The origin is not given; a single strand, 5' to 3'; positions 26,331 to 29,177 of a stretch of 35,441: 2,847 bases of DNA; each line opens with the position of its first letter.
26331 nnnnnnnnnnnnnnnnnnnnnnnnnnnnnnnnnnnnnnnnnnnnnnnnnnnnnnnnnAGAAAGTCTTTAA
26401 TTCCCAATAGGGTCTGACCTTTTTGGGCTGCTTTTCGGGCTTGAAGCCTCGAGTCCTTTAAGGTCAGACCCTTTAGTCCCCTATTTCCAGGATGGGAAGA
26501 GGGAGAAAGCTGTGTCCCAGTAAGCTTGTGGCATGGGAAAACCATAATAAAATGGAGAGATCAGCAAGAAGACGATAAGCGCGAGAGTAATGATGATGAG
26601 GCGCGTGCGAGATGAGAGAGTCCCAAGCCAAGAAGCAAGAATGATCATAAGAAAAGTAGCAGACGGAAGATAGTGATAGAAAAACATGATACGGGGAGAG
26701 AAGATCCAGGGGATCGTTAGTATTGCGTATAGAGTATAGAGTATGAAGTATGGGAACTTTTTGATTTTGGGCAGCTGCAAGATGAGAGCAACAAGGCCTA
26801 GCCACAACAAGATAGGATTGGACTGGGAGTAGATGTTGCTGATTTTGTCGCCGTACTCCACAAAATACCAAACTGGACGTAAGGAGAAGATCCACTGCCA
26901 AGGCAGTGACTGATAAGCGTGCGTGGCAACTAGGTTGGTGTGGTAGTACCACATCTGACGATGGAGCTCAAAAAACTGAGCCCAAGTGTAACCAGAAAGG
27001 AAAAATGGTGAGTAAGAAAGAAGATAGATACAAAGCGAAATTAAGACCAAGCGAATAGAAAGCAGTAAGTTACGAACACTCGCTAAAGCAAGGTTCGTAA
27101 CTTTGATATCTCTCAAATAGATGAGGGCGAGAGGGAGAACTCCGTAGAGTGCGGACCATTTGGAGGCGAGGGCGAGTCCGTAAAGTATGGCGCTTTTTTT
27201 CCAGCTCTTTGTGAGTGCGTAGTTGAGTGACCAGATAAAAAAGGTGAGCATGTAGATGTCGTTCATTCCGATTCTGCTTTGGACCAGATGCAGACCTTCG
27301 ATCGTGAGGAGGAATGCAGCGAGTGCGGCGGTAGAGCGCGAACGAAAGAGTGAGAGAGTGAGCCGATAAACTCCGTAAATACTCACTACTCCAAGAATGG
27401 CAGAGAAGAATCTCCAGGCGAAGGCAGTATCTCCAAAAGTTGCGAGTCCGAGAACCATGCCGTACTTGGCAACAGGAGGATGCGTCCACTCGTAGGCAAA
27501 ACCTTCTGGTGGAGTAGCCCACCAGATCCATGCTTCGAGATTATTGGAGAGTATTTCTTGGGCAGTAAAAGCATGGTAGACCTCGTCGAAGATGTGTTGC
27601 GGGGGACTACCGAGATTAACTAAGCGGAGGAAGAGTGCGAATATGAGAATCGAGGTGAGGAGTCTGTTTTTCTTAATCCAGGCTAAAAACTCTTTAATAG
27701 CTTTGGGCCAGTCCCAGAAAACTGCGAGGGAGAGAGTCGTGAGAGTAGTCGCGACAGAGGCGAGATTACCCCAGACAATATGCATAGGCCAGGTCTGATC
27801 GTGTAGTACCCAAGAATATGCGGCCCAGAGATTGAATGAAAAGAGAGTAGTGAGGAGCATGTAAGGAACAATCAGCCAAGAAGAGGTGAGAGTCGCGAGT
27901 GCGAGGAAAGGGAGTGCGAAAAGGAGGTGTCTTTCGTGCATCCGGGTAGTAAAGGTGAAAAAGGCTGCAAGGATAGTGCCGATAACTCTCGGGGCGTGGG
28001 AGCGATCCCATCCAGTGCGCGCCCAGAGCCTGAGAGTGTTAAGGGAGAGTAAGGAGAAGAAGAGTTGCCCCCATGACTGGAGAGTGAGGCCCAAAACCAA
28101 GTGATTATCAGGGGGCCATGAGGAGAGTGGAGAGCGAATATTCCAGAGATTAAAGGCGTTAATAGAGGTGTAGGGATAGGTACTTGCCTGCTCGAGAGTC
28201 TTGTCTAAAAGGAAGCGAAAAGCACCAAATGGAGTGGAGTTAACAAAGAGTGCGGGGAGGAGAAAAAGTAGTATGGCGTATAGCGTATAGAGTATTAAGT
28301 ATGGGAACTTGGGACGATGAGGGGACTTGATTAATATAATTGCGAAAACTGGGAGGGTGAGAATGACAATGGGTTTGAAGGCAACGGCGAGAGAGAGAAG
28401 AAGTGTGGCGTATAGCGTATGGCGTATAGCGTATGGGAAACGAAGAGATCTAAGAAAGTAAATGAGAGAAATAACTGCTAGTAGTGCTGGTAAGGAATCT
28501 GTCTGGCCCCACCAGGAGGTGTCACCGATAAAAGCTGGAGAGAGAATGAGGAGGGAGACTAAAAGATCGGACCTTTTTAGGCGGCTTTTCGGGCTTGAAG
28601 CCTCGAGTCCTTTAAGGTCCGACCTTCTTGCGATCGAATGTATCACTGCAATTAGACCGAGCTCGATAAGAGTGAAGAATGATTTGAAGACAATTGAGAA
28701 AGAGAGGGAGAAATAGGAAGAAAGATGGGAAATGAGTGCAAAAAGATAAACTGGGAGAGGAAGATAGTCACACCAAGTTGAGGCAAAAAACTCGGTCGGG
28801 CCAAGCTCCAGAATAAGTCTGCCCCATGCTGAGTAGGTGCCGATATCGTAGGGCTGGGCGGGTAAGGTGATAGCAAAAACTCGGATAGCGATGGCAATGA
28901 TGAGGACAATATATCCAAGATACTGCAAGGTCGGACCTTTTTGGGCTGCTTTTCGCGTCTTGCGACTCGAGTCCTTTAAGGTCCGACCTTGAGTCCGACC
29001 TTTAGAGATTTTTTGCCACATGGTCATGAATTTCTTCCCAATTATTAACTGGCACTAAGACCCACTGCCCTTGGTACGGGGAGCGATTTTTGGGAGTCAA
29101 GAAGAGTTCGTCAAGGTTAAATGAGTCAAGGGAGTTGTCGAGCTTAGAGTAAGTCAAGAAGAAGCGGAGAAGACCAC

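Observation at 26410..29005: Palindromic repeat family with six same-orientation copies and compensatory changes in the terminal stems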

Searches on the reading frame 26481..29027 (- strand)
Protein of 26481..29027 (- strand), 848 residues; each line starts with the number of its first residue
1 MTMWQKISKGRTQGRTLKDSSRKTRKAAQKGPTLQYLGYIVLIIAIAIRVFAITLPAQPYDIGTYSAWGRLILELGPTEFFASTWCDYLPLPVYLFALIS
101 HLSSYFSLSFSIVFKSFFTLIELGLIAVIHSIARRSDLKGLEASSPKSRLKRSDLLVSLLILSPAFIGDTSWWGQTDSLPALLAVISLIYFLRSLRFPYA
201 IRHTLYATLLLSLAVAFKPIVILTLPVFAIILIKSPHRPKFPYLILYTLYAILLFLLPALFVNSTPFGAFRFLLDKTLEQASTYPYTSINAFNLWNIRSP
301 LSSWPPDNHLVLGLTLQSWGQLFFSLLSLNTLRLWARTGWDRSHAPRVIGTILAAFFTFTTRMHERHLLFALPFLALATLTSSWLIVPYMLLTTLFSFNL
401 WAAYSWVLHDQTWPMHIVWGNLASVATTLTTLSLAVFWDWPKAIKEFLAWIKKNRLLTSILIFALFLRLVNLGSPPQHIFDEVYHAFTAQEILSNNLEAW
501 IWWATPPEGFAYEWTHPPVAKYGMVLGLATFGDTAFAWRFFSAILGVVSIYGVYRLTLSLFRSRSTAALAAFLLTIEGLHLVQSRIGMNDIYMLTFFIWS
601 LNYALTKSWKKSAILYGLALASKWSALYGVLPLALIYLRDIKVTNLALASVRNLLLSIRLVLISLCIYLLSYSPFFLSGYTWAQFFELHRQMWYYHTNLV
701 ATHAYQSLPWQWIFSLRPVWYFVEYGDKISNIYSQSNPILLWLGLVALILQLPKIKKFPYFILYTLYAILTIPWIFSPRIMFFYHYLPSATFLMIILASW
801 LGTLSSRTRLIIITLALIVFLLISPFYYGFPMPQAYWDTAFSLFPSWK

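Call 9: search_protein_families(library=pfam, proteins=[window:26481-29027:-])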
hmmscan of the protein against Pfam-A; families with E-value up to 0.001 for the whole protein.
window:26481-29027:- (848 aa): 3 families
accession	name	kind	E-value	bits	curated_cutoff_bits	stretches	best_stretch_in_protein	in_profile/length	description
PF16192.10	PMT_4TMC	-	4.3e-15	56.2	32.4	2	682-750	2-69/202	C-terminal four TMM region of protein-O-mannosyltransferase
PF02366.24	PMT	-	4.2e-11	43.3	22.7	1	459-674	2-239/245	Dolichyl-phosphate-mannose-protein mannosyltransferase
PF13231.12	PMT_2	-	1.5e-09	38.7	26.1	1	516-638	2-129/160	Dolichyl-phosphate-mannose-protein mannosyltransferase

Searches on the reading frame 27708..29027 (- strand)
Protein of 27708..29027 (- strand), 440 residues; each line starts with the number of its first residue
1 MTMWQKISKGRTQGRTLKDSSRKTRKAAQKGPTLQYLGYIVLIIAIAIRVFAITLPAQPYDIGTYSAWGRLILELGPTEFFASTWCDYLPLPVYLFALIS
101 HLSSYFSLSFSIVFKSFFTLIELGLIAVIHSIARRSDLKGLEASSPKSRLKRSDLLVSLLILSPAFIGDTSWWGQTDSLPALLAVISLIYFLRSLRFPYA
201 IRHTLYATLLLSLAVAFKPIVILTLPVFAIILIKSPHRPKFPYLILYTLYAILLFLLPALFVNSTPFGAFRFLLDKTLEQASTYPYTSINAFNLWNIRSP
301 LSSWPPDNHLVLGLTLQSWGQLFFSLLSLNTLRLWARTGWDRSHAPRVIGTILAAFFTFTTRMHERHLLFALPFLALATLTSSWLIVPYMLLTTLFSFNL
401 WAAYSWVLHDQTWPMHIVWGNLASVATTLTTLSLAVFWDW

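Call 31: find_homologous_proteins(query=window:27708-29027:-, max_evalue=0.00001)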
Query seq(440 aa) (440 aa): 21 proteins with E <= 0.00001 among 8000 candidates.
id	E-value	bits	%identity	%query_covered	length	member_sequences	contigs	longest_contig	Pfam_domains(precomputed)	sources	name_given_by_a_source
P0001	1.8e-154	533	65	84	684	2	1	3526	PF02366.25,PF13231.13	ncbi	ncbi:MAG: hypothetical protein DRJ64_06615, partial [Thermoprotei archaeon]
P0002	7.1e-32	129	49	35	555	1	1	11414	PF02366.25,PF16192.11,PF13231.13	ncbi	ncbi:MAG: phospholipid carrier-dependent glycosyltransferase, partial [Microgenomates group bacteriu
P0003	1.6e-24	105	30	74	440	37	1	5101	-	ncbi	-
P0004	2.3e-23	101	30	78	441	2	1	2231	-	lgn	-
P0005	5.1e-21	94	31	80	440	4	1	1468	-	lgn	-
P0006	2.2e-17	82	29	80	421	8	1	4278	-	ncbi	-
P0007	4.3e-17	81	27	79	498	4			PF06728.20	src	-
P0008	1.4e-16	79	31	82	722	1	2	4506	-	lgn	-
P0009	2.4e-15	75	27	70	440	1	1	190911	PF09594.17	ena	-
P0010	2.9e-15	75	28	80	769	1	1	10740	PF02366.25,PF16192.11,PF13231.13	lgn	-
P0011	2.1e-13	68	25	85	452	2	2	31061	PF03155.22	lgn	-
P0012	2.5e-13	68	27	77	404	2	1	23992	PF13231.13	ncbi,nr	ncbi:glycosyltransferase family 39 protein [Candidatus Daviesbacteria bacterium]|nr:glycosyltransfer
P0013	1.8e-12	65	27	70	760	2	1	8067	PF16192.11,PF13231.13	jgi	jgi:dolichyl-phosphate-mannose-protein mannosyltransferase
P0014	3.2e-12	65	27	79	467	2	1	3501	PF09594.17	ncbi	-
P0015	6.6e-12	64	28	75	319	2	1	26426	PF13231.13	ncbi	ncbi:MAG: hypothetical protein UU32_C0002G0001, partial [Candidatus Woesebacteria bacterium GW2011_G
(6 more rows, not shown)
